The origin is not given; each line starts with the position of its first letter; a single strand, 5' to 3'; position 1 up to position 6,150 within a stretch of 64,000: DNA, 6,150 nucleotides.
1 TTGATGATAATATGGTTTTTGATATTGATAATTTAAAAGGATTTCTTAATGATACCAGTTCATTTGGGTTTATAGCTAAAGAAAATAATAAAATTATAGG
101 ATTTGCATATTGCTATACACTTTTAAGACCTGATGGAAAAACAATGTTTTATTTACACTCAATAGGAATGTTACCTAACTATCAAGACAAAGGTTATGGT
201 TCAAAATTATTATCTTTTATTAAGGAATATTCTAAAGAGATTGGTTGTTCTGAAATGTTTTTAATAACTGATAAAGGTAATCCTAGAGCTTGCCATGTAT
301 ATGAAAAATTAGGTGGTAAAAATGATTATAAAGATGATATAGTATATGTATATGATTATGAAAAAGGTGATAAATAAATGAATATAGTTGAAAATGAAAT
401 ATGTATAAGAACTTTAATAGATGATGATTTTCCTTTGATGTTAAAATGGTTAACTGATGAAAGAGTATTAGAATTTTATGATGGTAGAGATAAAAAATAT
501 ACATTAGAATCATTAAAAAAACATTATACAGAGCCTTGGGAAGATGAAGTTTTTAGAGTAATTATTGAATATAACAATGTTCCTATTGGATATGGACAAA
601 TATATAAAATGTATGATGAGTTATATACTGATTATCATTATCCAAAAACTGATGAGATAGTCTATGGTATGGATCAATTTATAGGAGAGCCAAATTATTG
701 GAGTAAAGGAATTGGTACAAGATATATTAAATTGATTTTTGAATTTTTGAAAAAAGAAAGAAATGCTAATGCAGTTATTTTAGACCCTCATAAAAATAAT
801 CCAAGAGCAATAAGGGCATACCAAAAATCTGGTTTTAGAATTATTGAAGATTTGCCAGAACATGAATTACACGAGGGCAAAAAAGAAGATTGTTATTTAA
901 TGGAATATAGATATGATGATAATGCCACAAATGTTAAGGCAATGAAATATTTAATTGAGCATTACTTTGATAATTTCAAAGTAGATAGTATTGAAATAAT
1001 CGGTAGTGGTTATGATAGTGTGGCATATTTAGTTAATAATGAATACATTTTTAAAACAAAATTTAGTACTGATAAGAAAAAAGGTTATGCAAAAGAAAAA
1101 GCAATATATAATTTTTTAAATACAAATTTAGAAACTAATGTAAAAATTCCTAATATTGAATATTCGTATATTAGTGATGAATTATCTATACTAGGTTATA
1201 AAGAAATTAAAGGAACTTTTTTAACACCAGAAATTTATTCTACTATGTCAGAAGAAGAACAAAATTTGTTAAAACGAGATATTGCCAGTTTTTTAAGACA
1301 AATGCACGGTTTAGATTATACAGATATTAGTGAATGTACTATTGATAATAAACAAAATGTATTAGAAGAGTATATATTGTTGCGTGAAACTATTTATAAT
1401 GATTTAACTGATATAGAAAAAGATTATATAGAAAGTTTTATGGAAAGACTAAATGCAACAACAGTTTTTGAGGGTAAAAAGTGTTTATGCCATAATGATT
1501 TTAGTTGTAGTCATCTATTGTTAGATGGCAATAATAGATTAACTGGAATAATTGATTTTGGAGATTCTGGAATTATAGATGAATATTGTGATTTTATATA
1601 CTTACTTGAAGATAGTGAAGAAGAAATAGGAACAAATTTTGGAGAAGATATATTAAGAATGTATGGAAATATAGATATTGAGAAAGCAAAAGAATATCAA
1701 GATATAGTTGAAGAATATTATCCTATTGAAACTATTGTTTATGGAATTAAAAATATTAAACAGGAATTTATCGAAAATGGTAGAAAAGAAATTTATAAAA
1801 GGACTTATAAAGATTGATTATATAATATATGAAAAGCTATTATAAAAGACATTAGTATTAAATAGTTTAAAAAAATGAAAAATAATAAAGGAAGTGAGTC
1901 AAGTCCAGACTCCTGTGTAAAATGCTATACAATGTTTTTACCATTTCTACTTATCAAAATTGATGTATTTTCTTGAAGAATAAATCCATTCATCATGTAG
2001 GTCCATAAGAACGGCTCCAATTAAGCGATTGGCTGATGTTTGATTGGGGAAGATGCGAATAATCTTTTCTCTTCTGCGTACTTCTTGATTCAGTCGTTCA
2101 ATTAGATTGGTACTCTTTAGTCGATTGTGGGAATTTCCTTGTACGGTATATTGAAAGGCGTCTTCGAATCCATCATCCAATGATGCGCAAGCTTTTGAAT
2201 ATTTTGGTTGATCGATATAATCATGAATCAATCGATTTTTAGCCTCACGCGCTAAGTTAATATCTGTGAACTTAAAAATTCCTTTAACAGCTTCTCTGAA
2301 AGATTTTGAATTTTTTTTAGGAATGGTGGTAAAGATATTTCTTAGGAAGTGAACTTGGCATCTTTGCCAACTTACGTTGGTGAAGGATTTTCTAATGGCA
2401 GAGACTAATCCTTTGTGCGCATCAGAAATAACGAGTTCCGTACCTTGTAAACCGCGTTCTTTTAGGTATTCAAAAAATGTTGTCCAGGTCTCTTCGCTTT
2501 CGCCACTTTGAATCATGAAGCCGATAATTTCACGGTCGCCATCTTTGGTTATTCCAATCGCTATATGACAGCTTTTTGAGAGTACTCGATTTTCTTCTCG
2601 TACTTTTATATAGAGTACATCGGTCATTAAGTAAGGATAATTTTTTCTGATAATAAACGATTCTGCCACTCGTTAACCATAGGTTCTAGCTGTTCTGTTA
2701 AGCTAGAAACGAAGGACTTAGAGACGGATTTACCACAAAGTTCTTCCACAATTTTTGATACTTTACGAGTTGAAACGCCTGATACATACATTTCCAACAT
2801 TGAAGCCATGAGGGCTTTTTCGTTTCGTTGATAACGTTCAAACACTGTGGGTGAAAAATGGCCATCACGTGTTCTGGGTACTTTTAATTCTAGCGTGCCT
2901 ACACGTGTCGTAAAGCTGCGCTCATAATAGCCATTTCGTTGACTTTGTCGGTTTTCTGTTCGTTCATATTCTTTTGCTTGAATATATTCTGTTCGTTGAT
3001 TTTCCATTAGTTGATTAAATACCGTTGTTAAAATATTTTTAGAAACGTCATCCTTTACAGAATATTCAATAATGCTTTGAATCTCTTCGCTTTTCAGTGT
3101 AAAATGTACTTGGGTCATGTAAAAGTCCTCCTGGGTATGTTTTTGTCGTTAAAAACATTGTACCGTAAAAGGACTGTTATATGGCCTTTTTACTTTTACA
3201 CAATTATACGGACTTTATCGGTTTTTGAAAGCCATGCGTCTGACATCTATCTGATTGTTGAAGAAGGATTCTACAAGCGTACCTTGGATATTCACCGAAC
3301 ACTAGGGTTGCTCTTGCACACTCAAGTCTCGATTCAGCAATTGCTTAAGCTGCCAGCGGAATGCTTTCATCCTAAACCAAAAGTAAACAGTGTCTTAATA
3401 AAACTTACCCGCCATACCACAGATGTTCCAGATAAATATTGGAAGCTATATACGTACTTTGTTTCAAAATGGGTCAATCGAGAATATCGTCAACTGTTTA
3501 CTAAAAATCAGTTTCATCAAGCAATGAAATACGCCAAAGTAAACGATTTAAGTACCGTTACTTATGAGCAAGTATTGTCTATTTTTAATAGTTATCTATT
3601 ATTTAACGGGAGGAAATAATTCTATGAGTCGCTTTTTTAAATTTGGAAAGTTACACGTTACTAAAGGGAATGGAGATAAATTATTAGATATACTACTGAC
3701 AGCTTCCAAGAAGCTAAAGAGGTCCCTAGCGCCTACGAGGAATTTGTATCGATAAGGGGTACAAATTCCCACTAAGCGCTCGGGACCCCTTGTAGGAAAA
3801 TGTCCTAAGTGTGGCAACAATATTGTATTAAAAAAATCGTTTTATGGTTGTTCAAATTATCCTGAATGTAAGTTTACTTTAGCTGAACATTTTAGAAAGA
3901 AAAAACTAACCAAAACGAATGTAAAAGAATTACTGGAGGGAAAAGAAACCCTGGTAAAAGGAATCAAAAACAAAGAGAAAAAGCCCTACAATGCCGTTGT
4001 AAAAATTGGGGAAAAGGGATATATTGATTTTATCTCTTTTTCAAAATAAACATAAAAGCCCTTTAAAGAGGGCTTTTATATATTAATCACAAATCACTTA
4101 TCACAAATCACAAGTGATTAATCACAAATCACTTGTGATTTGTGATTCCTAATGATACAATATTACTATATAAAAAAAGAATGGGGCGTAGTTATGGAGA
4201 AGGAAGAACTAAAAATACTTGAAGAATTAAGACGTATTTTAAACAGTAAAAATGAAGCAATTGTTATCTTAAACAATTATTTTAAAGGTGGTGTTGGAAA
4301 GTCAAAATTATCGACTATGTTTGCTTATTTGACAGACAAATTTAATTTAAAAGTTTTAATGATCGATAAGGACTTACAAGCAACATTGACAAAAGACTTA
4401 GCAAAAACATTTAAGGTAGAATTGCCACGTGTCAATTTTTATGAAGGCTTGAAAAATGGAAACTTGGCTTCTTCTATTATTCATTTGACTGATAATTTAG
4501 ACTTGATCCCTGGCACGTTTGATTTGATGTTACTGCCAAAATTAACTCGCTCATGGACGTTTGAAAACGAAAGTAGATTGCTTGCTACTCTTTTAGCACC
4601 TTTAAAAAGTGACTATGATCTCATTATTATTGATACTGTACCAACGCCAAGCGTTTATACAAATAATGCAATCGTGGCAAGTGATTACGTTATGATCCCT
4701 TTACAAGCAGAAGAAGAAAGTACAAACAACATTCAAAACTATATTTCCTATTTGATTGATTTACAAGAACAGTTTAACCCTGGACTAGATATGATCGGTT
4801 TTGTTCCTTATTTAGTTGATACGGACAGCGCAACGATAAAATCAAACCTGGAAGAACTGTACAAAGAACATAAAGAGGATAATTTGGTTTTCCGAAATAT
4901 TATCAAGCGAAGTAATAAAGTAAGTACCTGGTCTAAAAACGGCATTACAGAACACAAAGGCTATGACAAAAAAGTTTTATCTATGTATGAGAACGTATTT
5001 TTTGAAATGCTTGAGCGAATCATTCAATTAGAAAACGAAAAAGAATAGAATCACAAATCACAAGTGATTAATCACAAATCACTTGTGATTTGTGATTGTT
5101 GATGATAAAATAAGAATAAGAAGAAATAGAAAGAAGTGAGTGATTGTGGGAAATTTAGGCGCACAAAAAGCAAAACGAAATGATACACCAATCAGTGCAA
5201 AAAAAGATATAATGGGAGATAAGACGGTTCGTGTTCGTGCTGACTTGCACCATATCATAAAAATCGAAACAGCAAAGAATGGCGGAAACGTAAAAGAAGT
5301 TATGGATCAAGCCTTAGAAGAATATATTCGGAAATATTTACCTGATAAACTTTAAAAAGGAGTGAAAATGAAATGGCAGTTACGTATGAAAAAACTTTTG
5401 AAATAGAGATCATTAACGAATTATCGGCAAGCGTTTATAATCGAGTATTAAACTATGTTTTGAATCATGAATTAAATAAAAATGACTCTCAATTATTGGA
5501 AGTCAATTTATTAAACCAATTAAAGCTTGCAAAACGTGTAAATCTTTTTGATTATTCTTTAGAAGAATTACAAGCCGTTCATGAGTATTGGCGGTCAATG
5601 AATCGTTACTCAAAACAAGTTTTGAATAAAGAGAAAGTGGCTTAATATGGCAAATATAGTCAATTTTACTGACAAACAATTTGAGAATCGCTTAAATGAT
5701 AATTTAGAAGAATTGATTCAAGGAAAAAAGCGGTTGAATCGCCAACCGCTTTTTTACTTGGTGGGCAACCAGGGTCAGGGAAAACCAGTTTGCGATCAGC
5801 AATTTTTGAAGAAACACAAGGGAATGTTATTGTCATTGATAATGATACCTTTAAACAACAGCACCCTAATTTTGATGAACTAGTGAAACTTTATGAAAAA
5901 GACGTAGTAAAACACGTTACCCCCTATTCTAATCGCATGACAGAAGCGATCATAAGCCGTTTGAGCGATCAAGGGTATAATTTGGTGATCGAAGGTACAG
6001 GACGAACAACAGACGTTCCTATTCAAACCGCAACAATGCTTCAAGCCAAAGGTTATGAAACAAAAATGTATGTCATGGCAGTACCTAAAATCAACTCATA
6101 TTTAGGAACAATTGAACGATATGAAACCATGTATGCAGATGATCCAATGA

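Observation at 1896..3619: IS256 truncates ermB and joins the aacA-aphD module to an Inc18 erm(B) region without a target duplication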

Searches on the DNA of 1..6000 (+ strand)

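Call 3: search_dna_similar(query=window:1-6000:+, collection=plasmids, mode=near, max_rows=30)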
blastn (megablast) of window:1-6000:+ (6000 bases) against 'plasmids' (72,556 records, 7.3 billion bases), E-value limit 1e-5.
Records with a match: 1998; places in all: 4350; records where one place covers at least 80% of the query: 2.
Best place of each record, by identity: >=99% 738; 95-99% 1045; 90-95% 121; 80-90% 93; 60-80% 1.
By first word of the organism name: Enterococcus 1195; Staphylococcus 265; Escherichia 240; Klebsiella 104; Shigella 54; Streptococcus 18; Lactococcus 17; Mammaliicoccus 15; Salmonella 15; Ligilactobacillus 11; and 27 more.
By predicted mobility (MOB-suite, as given by PLSDB): conjugative 812; mobilizable 607; non-mobilizable 579.
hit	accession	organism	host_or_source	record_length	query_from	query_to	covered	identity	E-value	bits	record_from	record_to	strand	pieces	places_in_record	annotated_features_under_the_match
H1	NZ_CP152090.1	Enterococcus faecium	Homo sapiens,blood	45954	1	6000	100%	100.0%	0e+0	11071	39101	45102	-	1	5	aph(2'')-Ia: aminoglycoside O-phosphotransferase APH(2'')-Ia | AAC(6')-Ie-APH(2'')-Ia ...: aminoglycoside bifunctional resistance protein | aac(6')-Ie/aph(2'')-Ia: bifunctional aminoglycoside N-acetyltransferase ... | IS256-like element IS256 family transposase | ParA family protein | and 4 other names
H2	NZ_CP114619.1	Enterococcus faecium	Homo sapiens,urine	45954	1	6000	100%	99.5%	0e+0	12101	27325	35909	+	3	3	aph(2'')-Ia: aminoglycoside O-phosphotransferase APH(2'')-Ia | AAC(6')-Ie-APH(2'')-Ia ...: aminoglycoside bifunctional resistance protein | aac(6')-Ie/aph(2'')-Ia: bifunctional aminoglycoside N-acetyltransferase ... | IS256-like element IS256 family transposase (x2) | ParA family protein | and 7 other names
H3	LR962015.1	Enterococcus faecalis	-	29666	1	6000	78%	97.1%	0e+0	7908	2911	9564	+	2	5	AAC(6')-Ie-APH(2'')-Ia ...: aminoglycoside bifunctional resistance protein | aac(6')-Ie/aph(2'')-Ia: bifunctional aminoglycoside N-acetyltransferase ... | ErmB: Erm 23S ribosomal RNA methyltransferase | erm(B): 23S rRNA (adenine(2058)-N(6))-methyltransferase Erm(B)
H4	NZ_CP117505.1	Enterococcus faecalis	culture,feces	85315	1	6000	78%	97.2%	0e+0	10227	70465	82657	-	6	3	aph(2'')-Ia: aminoglycoside O-phosphotransferase APH(2'')-Ia | AAC(6')-Ie-APH(2'')-Ia ...: aminoglycoside bifunctional resistance protein | aac(6')-Ie/aph(2'')-Ia: bifunctional aminoglycoside N-acetyltransferase ... | ParA family protein | zeta toxin family protein | and 14 other names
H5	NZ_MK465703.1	Enterococcus faecium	-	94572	1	6000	78%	97.2%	0e+0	10149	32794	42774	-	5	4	aph(2'')-Ia: aminoglycoside O-phosphotransferase APH(2'')-Ia | AAC(6')-Ie-APH(2'')-Ia ...: aminoglycoside bifunctional resistance protein | aac(6')-Ie/aph(2'')-Ia: bifunctional aminoglycoside N-acetyltransferase ... | ParA family protein | zeta toxin family protein | and 10 other names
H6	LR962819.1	Enterococcus faecalis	-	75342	1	6000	78%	97.2%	0e+0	10149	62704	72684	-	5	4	AAC(6')-Ie-APH(2'')-Ia ...: aminoglycoside bifunctional resistance protein | aac(6')-Ie/aph(2'')-Ia: bifunctional aminoglycoside N-acetyltransferase ... | erm(B): 23S rRNA (adenine(2058)-N(6))-methyltransferase Erm(B) (x2) | ANT(6)-Ia: ANT(6) | dfrG: trimethoprim resistant dihydrofolate reductase dfr | and 1 other names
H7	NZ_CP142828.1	Enterococcus faecalis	Pig,Single cell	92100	1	6000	78%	97.1%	0e+0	10144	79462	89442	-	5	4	aph(2'')-Ia: aminoglycoside O-phosphotransferase APH(2'')-Ia | AAC(6')-Ie-APH(2'')-Ia ...: aminoglycoside bifunctional resistance protein | aac(6')-Ie/aph(2'')-Ia: bifunctional aminoglycoside N-acetyltransferase ... | ParA family protein | zeta toxin family protein | and 10 other names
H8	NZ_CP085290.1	Enterococcus faecalis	Pork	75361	1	6000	78%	97.1%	0e+0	10143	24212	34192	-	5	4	aph(2'')-Ia: aminoglycoside O-phosphotransferase APH(2'')-Ia | AAC(6')-Ie-APH(2'')-Ia ...: aminoglycoside bifunctional resistance protein | aac(6')-Ie/aph(2'')-Ia: bifunctional aminoglycoside N-acetyltransferase ... | ParA family protein | zeta toxin family protein | and 10 other names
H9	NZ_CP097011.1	Enterococcus faecalis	whole organism,pet food (BARF)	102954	1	6000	78%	97.1%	0e+0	10138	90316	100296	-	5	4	aph(2'')-Ia: aminoglycoside O-phosphotransferase APH(2'')-Ia | AAC(6')-Ie-APH(2'')-Ia ...: aminoglycoside bifunctional resistance protein | aac(6')-Ie/aph(2'')-Ia: bifunctional aminoglycoside N-acetyltransferase ... | ParA family protein | zeta toxin family protein | and 10 other names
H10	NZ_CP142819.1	Enterococcus faecalis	Homo sapiens,Single cell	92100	1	6000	78%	97.1%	0e+0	10138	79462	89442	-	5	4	aph(2'')-Ia: aminoglycoside O-phosphotransferase APH(2'')-Ia | AAC(6')-Ie-APH(2'')-Ia ...: aminoglycoside bifunctional resistance protein | aac(6')-Ie/aph(2'')-Ia: bifunctional aminoglycoside N-acetyltransferase ... | ParA family protein | zeta toxin family protein | and 10 other names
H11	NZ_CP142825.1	Enterococcus faecalis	Pig,Single cell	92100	1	6000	78%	97.1%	0e+0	10138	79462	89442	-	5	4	aph(2'')-Ia: aminoglycoside O-phosphotransferase APH(2'')-Ia | AAC(6')-Ie-APH(2'')-Ia ...: aminoglycoside bifunctional resistance protein | aac(6')-Ie/aph(2'')-Ia: bifunctional aminoglycoside N-acetyltransferase ... | ParA family protein | zeta toxin family protein | and 10 other names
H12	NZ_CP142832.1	Enterococcus faecalis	Pig,Single cell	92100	1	6000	78%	97.1%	0e+0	10138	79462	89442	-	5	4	aph(2'')-Ia: aminoglycoside O-phosphotransferase APH(2'')-Ia | AAC(6')-Ie-APH(2'')-Ia ...: aminoglycoside bifunctional resistance protein | aac(6')-Ie/aph(2'')-Ia: bifunctional aminoglycoside N-acetyltransferase ... | ParA family protein | zeta toxin family protein | and 10 other names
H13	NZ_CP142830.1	Enterococcus faecalis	Pig,Single cell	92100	1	6000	78%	97.1%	0e+0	10138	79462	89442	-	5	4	aph(2'')-Ia: aminoglycoside O-phosphotransferase APH(2'')-Ia | AAC(6')-Ie-APH(2'')-Ia ...: aminoglycoside bifunctional resistance protein | aac(6')-Ie/aph(2'')-Ia: bifunctional aminoglycoside N-acetyltransferase ... | ParA family protein | zeta toxin family protein | and 10 other names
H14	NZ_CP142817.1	Enterococcus faecalis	Homo sapiens,Single cell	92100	1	6000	78%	97.1%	0e+0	10138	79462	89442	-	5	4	aph(2'')-Ia: aminoglycoside O-phosphotransferase APH(2'')-Ia | AAC(6')-Ie-APH(2'')-Ia ...: aminoglycoside bifunctional resistance protein | aac(6')-Ie/aph(2'')-Ia: bifunctional aminoglycoside N-acetyltransferase ... | ParA family protein | zeta toxin family protein | and 10 other names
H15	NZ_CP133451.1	Enterococcus faecalis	Pig,single cell,rectal swab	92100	1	6000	78%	97.1%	0e+0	10138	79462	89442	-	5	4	aph(2'')-Ia: aminoglycoside O-phosphotransferase APH(2'')-Ia | AAC(6')-Ie-APH(2'')-Ia ...: aminoglycoside bifunctional resistance protein | aac(6')-Ie/aph(2'')-Ia: bifunctional aminoglycoside N-acetyltransferase ... | ParA family protein | zeta toxin family protein | and 10 other names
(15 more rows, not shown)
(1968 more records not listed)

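Call 5: get_annotated_region(hit=H1, flank=8000)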
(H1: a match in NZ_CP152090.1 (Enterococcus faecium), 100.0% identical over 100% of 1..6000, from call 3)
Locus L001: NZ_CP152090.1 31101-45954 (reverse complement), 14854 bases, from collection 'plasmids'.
description: Enterococcus faecium strain EF9953 plasmid pEF9953.2, complete sequence
organism: Enterococcus faecium (NCBI taxid 1352)
taxonomy: Bacteria; Bacillota; Bacilli; Lactobacillales; Enterococcaceae; Enterococcus; Enterococcus faecium
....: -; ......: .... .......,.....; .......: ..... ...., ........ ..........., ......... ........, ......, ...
typing (MOB-suite, as given by PLSDB): non-mobilizable
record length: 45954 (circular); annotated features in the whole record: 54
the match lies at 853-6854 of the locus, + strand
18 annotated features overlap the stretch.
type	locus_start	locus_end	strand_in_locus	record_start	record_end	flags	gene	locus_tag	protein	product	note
CDS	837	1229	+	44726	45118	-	-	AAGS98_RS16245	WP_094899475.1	GNAT family N-acetyltransferase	-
CDS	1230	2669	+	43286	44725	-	aph(2'')-Ia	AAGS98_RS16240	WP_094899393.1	aminoglycoside O-phosphotransferase APH(2'')-Ia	-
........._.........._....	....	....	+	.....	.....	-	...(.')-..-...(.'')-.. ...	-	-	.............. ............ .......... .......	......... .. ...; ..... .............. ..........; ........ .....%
predicted_resistance_gene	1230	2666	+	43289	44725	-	aac(6')-Ie/aph(2'')-Ia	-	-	bifunctional aminoglycoside N-acetyltransferase AAC(6')-Ie/aminoglycoside O-phosphotransferase APH(2'')-Ia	predicted by amrfinderplus; class AMINOGLYCOSIDE; identity 99.37%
CDS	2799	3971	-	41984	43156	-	-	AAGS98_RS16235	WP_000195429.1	IS256-like element IS256 family transposase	GO:0006313 - DNA transposition [Evidence IEA]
CDS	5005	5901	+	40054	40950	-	-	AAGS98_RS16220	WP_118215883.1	ParA family protein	-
CDS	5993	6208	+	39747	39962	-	-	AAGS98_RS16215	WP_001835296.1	peptide-binding protein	-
CDS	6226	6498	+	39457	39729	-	-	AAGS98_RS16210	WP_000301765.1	antitoxin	-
CDS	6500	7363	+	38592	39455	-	-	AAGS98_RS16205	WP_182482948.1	zeta toxin family protein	-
CDS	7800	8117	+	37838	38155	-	-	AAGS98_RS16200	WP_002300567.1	hypothetical protein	-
CDS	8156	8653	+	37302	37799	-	-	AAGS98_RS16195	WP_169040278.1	DnaJ domain-containing protein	-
CDS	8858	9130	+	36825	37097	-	-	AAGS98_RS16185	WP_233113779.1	hypothetical protein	-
CDS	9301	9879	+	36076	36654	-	-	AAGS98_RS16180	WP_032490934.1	TetR/AcrR family transcriptional regulator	GO:0006355 - regulation of DNA-templated transcription [Evidence IEA]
CDS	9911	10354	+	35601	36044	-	-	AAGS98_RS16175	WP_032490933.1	small multi-drug export protein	-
CDS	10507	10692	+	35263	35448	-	-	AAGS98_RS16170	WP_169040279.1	hypothetical protein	-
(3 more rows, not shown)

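Call 6: get_annotated_region(hit=H2, flank=6000)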
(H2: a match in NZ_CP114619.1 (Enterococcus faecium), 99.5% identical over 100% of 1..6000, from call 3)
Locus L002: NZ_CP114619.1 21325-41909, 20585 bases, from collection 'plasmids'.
description: Enterococcus faecium strain EF0656 plasmid pEF0656-2, complete sequence
organism: Enterococcus faecium (NCBI taxid 1352)
taxonomy: Bacteria; Bacillota; Bacilli; Lactobacillales; Enterococcaceae; Enterococcus; Enterococcus faecium
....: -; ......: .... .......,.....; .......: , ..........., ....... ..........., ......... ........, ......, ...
typing (MOB-suite, as given by PLSDB): non-mobilizable
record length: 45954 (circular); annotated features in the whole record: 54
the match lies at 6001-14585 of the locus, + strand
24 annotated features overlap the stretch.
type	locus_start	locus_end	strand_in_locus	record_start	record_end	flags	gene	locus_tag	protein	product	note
CDS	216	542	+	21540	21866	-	-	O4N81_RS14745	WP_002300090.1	hypothetical protein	-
CDS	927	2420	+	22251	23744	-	-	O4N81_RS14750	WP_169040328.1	primase C-terminal domain-containing protein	-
CDS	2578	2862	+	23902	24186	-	-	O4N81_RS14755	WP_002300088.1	hypothetical protein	-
CDS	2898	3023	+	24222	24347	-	-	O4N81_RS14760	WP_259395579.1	hypothetical protein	-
CDS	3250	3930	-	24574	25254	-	-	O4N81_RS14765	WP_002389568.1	IS6 family transposase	-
CDS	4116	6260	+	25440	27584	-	-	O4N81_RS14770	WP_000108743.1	type IA DNA topoisomerase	GO:0006265 - DNA topological change [Evidence IEA]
CDS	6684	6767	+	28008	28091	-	-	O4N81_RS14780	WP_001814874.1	23S rRNA methyltransferase attenuation leader peptide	GO:0046677 - response to antibiotic [Evidence IEA]; GO:0031556 - transcriptional attenuation by ribosome [Evidence IEA]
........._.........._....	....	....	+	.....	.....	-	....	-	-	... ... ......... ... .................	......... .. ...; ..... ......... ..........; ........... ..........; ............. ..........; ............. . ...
CDS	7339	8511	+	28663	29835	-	-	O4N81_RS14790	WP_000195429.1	IS256-like element IS256 family transposase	GO:0006313 - DNA transposition [Evidence IEA]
CDS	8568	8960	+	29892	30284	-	-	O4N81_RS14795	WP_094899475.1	GNAT family N-acetyltransferase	-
CDS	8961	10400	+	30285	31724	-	aph(2'')-Ia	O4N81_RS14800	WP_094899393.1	aminoglycoside O-phosphotransferase APH(2'')-Ia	-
predicted_resistance_gene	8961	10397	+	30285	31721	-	aac(6')-Ie/aph(2'')-Ia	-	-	bifunctional aminoglycoside N-acetyltransferase AAC(6')-Ie/aminoglycoside O-phosphotransferase APH(2'')-Ia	predicted by amrfinderplus; class AMINOGLYCOSIDE; identity 99.37%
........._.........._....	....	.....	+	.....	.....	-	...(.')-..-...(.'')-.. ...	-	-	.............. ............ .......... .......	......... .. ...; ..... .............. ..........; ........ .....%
CDS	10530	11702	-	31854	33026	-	-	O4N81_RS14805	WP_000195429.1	IS256-like element IS256 family transposase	GO:0006313 - DNA transposition [Evidence IEA]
CDS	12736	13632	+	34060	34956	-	-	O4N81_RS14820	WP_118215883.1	ParA family protein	-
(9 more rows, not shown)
